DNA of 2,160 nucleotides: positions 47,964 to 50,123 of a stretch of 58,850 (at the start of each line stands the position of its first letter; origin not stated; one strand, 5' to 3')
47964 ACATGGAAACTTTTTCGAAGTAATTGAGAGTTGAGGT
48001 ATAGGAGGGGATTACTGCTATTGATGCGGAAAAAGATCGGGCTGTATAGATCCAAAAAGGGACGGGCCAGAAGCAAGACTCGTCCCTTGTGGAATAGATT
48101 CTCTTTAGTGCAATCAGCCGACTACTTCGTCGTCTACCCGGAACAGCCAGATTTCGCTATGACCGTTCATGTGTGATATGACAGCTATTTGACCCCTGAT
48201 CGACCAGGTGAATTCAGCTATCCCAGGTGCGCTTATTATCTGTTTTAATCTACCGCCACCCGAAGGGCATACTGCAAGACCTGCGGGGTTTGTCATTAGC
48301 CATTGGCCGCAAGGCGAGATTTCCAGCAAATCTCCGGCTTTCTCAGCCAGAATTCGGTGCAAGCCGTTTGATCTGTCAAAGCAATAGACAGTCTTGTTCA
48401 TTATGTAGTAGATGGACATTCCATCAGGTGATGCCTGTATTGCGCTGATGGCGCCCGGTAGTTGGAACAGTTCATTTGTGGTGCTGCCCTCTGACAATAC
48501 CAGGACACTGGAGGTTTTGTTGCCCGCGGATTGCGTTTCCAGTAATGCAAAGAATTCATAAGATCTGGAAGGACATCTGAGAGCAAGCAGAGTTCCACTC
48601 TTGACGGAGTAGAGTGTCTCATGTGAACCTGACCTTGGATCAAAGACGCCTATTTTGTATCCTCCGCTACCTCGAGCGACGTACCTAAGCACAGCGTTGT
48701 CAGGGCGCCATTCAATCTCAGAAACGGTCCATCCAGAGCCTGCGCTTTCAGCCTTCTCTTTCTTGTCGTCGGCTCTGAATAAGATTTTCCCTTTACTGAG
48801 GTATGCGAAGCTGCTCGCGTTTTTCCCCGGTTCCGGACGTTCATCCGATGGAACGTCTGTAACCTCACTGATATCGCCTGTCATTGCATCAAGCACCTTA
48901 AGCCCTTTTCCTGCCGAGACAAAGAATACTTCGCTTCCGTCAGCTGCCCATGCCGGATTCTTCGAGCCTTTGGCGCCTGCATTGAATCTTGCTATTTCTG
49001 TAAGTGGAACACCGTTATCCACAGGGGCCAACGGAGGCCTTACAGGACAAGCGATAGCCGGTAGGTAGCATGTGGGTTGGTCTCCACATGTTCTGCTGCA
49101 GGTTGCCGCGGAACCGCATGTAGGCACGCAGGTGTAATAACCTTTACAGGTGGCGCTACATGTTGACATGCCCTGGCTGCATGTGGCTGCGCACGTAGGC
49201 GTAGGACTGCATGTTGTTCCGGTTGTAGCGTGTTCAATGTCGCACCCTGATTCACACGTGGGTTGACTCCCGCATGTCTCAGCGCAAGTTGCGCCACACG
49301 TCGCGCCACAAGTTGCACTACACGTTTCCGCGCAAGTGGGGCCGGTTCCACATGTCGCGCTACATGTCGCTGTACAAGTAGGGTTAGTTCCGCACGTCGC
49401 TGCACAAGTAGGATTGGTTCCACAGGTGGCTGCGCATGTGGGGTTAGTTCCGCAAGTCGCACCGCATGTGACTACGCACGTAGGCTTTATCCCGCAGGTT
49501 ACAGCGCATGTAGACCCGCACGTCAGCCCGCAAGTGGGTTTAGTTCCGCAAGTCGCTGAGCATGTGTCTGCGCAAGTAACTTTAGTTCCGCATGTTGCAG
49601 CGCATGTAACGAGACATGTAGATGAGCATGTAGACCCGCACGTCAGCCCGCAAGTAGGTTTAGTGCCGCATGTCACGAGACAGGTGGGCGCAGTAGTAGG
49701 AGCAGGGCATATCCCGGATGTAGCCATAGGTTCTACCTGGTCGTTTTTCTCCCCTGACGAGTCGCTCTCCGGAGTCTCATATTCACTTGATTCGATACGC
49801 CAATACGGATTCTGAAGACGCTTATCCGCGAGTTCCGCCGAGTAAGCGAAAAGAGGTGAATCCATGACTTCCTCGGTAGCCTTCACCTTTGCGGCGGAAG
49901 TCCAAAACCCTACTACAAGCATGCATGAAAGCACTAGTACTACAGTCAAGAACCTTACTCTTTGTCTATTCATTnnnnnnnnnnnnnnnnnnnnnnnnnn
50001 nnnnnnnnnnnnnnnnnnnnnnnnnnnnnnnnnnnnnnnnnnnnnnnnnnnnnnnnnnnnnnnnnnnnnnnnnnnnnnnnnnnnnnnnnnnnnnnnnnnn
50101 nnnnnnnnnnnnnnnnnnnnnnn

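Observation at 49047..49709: Extreme Thr-Cys ladder: about 45 cysteines in ~220 residues, nearly all as xxTC or GTxPTC units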

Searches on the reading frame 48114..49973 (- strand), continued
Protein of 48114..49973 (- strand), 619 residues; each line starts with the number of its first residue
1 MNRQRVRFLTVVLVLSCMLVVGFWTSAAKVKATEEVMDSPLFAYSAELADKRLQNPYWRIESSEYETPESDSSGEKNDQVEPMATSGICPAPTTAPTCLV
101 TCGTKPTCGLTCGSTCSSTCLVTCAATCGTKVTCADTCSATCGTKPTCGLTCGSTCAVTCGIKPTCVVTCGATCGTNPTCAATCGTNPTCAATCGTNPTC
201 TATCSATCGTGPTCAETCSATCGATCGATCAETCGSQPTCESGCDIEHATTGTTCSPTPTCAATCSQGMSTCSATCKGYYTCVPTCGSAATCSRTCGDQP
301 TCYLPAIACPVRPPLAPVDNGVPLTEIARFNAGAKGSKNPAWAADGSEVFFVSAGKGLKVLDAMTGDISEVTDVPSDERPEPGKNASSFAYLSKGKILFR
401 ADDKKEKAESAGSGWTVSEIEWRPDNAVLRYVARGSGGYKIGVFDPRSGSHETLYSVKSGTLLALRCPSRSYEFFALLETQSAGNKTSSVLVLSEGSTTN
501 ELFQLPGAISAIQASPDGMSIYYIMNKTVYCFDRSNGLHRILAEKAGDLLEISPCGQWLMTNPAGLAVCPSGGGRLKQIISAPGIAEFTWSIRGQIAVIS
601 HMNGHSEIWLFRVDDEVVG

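Call 77: find_homologous_proteins(query=A4, max_evalue=0.00001)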
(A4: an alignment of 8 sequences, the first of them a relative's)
Query A4 (8 sequences) (389 aa, profile of the alignment): 49 proteins with E <= 0.00001 among 8000 candidates.
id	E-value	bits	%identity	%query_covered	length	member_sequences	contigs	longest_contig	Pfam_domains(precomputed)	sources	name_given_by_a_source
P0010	2.4e-191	654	46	99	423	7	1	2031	PF27846.1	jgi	-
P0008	1.8e-187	641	49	95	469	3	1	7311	PF27846.1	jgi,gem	-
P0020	6.1e-187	639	46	95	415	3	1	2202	PF27846.1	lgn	-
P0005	7.3e-185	633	45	99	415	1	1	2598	PF27846.1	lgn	-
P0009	9.3e-182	622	47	99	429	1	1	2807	PF27846.1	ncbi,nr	ncbi:Uncharacterised protein [uncultured archaeon]|nr:Uncharacterised protein [uncultured archaeon]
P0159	1.8e-176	605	45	95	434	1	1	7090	PF27846.1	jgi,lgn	jgi:hypothetical protein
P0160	5.5e-175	600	43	100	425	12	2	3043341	PF27846.1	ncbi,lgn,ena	-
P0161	5.7e-174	597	46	97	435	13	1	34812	PF27846.1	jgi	-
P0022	4.6e-169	581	48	99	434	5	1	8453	PF27846.1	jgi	-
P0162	1.4e-161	556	45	98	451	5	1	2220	PF27846.1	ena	-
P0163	7.1e-154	531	42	95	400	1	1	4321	PF27846.1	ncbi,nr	ncbi:Uncharacterised protein [uncultured archaeon]|nr:Uncharacterised protein [uncultured archaeon]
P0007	7.6e-151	521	100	100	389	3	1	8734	PF27846.1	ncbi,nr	ncbi:MAG TPA: hypothetical protein VN455_04160 [Methanotrichaceae archaeon]|nr:hypothetical protein 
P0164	1.1e-150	520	45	91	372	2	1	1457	PF27846.1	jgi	jgi:hypothetical protein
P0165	1.0e-141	490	44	97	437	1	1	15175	-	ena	-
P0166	3.1e-132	459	46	98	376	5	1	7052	PF27846.1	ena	-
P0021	5.3e-131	455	41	99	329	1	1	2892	PF27846.1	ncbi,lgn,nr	ncbi:MAG TPA: hypothetical protein VN455_03650 [Methanotrichaceae archaeon]|nr:hypothetical protein 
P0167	3.9e-95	337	36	98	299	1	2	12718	PF27846.1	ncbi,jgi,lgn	jgi:hypothetical protein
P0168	1.5e-78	282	47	56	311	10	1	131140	PF27846.1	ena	-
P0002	2.1e-15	74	38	60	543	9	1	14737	-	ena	-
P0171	1.5e-14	72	35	62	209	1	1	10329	PF27846.1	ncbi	-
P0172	5.4e-13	66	42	32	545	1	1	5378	PF27846.1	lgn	-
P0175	3.3e-11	61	51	20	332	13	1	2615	PF18962.8,PF13860.13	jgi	jgi:hypothetical protein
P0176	4.1e-11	60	53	18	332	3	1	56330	PF18962.8,PF13860.13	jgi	jgi:hypothetical protein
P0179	1.5e-10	58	49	24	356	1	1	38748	PF27846.1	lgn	-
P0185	1.8e-9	55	42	37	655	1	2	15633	PF27846.1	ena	-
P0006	2.1e-9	55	54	23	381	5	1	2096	-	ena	-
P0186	2.3e-9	55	46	29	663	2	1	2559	PF27846.1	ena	-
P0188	9.2e-9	53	30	36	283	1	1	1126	PF27846.1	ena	-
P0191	2.1e-7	48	40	26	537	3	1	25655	PF00395.26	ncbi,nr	ncbi:MAG: S-layer homology domain-containing protein [Clostridiales bacterium]|nr:S-layer homology d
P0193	3.5e-6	44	34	50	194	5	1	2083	-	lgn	-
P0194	4.2e-6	44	36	52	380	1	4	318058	-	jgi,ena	-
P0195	4.4e-6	44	49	26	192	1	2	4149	-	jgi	jgi:modification target Cys-rich repeat protein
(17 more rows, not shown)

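Call 79: search_protein_families(library=ncbifam, proteins=[P0195, P0193, P0171, P0175, P0191], max_evalue=1)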
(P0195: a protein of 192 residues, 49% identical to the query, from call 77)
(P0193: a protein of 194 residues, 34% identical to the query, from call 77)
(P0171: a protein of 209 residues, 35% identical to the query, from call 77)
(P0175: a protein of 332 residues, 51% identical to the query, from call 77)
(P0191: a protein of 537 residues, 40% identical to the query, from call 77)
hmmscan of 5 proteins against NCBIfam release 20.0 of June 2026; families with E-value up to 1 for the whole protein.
P0195 (192 aa): 1 family
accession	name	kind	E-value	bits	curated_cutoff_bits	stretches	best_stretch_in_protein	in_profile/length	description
TIGR04114.1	tSAM_targ_Cxxx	repeat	0.0044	17.4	20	1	85-102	1-18/18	Cys-rich repeat-containing protein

P0193 (194 aa): 1 family
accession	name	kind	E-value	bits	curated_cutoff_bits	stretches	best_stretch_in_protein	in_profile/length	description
TIGR04114.1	tSAM_targ_Cxxx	repeat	0.11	13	20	1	87-101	1-15/18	Cys-rich repeat-containing protein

P0171 (209 aa): 0 families

P0175 (332 aa): 6 families
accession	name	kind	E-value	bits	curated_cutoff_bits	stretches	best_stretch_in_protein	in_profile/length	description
TIGR04183.1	Por_Secre_tail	domain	1.7e-11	43.9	23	1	254-329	2-70/72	T9SS type A sorting domain-containing protein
NF038113.1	T9SSA_dep_M36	equivalog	3.5e-09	35.4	885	1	239-329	783-867/869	T9SS-dependent M36 family metallopeptidase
NF052323.1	T9SSA_dep_M6i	equivalog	1.6e-07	29.7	600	1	252-323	959-1029/1043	T9SS-dependent M6-like inactivated metalloprotease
NF033707.1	T9SS_sortase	equivalog_domain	0.00016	19.4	420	1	252-319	1000-1077/1095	type IX secretion system sortase PorU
NF005176.1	PRK06655.1-1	equivalog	0.052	13.5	230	1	265-309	89-134/197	flagellar hook assembly protein FlgD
NF050177.1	TapA_OM_Porphy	equivalog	0.057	12.1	500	1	253-320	473-533/544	TapA/TapC family T9SS-dependent outer membrane protein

P0191 (537 aa): 1 family
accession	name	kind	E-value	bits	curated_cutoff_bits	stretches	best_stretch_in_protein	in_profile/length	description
NF033190.2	inl_like_NEAT_1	exception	0.023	13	1275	1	428-520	653-741/754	NEAT domain-containing leucine-rich repeat protein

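Call 81: find_encoding_contigs(protein=P0176, flank=9000, max_places=2)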
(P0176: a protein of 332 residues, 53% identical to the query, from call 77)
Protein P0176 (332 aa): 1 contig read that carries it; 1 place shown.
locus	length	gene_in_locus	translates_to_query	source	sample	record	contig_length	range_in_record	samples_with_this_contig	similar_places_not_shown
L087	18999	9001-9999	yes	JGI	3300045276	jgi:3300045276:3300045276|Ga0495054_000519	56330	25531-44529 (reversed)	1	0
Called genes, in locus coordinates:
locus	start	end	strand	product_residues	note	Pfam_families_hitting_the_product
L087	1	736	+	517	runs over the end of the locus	PF02142:MGS, PF01808:AICARFT_IMPCHas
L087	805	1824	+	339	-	PF00022:Actin, PF06723:MreB_Mbl, PF00012:HSP70, PF14450:FtsA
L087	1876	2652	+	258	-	PF04085:MreC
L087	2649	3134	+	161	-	PF04093:MreD (weak)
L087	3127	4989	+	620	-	PF03717:PBP_dimer, PF00905:Transpeptidase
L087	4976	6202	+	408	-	PF01098:FTSW_RODA_SPOVE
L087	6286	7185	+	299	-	PF08668:HDOD, PF01966:HD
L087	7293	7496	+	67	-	PF09723:Zn_ribbon_8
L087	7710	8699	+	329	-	PF00753:Lactamase_B (faint), PF12706:Lactamase_B_2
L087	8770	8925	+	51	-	-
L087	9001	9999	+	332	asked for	PF18962:Por_Secre_tail (weak), PF13860:FlgD_ig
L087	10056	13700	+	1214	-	PF08126:Propeptide_C25, PF01364:Peptidase_C25, PF13860:FlgD_ig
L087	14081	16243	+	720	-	PF00515:TPR_1 (faint), PF07719:TPR_2 (faint), PF13174:TPR_6 (faint), PF13428:TPR_14 (faint), PF13432:TPR_16 (faint), PF13176:TPR_7 (faint), PF13181:TPR_8 (faint), PF13424:TPR_12 (faint), +1 more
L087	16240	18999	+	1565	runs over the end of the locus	PF13525:YfiO (faint), PF07719:TPR_2 (faint), PF13174:TPR_6 (faint), PF13432:TPR_16 (faint), PF13428:TPR_14 (faint), PF14559:TPR_19 (faint)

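Call 82: find_encoding_contigs(protein=P0191, flank=9000, max_places=2)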
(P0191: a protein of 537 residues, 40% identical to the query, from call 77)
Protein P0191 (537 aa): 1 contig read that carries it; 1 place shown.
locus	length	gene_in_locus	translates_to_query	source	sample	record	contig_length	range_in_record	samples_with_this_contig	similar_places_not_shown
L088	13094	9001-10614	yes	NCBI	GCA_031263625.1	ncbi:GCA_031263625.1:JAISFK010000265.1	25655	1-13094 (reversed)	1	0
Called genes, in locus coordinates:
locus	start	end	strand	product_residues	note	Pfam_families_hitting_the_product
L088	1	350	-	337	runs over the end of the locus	PF02504:FA_synthesis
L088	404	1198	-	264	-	PF00483:NTP_transferase, PF12804:NTP_transf_3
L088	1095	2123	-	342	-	PF22435:MRM3-like_sub_bind, PF08032:SpoU_sub_bind (weak), PF00588:SpoU_methylase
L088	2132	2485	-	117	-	PF00453:Ribosomal_L20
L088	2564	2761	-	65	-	PF01632:Ribosomal_L35p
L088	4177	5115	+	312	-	PF19300:BPD_transp_1_N, PF00528:BPD_transp_1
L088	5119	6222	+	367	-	PF12911:OppC_N, PF00528:BPD_transp_1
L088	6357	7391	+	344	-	PF00005:ABC_tran, PF13304:AAA_21 (weak), PF08352:oligo_HPY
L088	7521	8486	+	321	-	PF00005:ABC_tran, PF08352:oligo_HPY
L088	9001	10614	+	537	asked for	PF00395:SLH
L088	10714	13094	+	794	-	PF23355:IFT52_GIFT (faint)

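Call 83: find_encoding_contigs(protein=P0194, flank=9000, max_places=2)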
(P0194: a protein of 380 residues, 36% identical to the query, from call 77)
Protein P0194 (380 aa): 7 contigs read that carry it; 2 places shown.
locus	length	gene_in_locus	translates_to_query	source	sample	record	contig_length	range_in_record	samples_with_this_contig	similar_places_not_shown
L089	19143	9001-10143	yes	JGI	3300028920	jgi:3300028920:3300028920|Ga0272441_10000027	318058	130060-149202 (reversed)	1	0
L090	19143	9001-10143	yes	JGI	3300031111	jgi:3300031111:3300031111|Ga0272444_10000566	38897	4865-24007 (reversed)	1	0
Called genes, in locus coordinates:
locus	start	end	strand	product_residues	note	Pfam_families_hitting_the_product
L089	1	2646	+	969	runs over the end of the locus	PF14881:Tubulin_3 (faint), PF23237:HYR_4C (faint), PF16403:Bact_surface_Ig-like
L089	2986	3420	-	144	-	-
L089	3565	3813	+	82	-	-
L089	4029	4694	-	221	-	PF01255:Prenyltransf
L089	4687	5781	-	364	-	PF10137:CAP12-PCTIR_TIR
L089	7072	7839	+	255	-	-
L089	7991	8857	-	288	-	-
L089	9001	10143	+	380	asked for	-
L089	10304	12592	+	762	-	PF09822:ABC_transp_aux (faint), PF14258:DUF4350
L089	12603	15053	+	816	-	PF09822:ABC_transp_aux (faint), PF14258:DUF4350 (weak)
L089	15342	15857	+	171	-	PF13302:Acetyltransf_3, PF00583:Acetyltransf_1, PF13523:Acetyltransf_8 (weak)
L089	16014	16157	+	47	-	-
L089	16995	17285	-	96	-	-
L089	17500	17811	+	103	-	-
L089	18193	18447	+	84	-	-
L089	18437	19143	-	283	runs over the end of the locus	PF12760:Zn_ribbon_IS1595, PF12762:DDE_Tnp_IS1595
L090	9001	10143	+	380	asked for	-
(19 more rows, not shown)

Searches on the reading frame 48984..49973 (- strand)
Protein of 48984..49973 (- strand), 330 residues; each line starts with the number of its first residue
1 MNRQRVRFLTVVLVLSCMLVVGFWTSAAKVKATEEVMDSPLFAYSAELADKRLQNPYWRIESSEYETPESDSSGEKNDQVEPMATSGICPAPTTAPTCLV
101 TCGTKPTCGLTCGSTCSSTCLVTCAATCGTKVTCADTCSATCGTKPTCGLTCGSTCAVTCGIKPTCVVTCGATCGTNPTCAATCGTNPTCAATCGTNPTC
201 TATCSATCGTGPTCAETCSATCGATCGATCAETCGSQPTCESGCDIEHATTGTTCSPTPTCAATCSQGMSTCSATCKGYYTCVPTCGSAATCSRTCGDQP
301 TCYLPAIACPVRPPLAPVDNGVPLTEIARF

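Call 23: search_protein_representatives(protein=window:48984-49973:-)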
Query: 330 residues. Proteins with E-value up to 0.001 (for the whole library): 29; up to 1e-10: 5; up to 1e-30: 1. The best 29 are listed.
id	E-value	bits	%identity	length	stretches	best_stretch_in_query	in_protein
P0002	8.3e-154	528.1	99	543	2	141-330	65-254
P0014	5.6e-17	78.2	51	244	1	89-213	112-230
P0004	5.9e-14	68.3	40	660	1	12-229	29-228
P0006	2.3e-13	66.3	57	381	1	84-206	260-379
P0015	1.4e-12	63.7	54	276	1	132-234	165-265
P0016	1.8e-10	56.8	39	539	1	31-235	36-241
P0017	2.9e-09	52.9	50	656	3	97-266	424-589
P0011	2.4e-06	43.3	39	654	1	32-147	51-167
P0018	6.2e-06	41.9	41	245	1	87-224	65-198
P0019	8.6e-06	41.4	37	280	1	94-221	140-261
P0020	9.7e-06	41.3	55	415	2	107-207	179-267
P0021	1.0e-05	41.2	56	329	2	107-180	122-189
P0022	1.1e-05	41.1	57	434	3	92-244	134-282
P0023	1.2e-05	41.0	38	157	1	12-175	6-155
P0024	1.4e-05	40.7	36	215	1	5-184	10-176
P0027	6.3e-05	38.6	41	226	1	23-234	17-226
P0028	1.3e-04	37.6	40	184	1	26-194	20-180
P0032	5.0e-04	35.6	39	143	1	23-160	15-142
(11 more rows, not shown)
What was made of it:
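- The ladder is rare overall: 29 hits in 1.84 billion representative proteins (call 23).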

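Call 79: search_protein_families(library=ncbifam, proteins=[P0023, P0028, P0032, P0027], max_evalue=1)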
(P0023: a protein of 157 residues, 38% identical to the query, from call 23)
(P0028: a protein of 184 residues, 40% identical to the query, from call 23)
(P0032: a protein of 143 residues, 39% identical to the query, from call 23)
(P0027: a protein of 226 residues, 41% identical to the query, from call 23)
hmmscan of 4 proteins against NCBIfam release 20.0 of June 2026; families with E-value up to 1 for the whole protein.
P0023 (157 aa): 0 families

P0028 (184 aa): 1 family
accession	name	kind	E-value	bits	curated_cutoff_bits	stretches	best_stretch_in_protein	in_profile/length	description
NF033218.1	anchor_AmaP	equivalog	0.2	11.4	55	1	1-42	1-37/166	alkaline shock response membrane anchor protein AmaP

P0032 (143 aa): 1 family
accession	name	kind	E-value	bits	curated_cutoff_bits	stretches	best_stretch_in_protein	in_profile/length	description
TIGR04117.1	Syntroph_Cxxx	paralog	0.52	10.4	50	1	99-139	58-98/98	Cys-Xaa-Xaa-Xaa repeat radical SAM target protein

P0027 (226 aa): 0 families

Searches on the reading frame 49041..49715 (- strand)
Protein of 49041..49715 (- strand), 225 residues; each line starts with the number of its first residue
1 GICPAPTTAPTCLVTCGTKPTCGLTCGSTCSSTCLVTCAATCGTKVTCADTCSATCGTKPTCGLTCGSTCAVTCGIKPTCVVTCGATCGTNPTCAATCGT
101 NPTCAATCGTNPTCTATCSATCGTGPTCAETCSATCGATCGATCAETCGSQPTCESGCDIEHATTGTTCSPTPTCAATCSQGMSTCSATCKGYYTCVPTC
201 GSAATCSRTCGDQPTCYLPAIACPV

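Call 33: search_solved_structures(query=window:49041-49715:-, max_evalue=10)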
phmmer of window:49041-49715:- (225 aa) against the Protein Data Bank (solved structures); distinct sequences matched with E-value up to 10: 2.
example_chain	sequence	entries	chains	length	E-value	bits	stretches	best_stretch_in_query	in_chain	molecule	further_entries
9jea_A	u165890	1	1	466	0.00037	23.2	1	85-119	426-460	Muscarinic acetylcholine receptor M1,de novo design protein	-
1nbl_A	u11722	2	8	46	0.1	15.2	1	131-170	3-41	Hellethionin D | Hellethionin-D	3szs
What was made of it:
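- On Beta-helical insect antifreeze protein (TmAFP type): No PDB sequence match was found (call 33).
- Closest known: Tenebrio molitor-type beta-helical antifreeze proteins. Different: There is no sequence similarity to any PDB chain (call 33).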
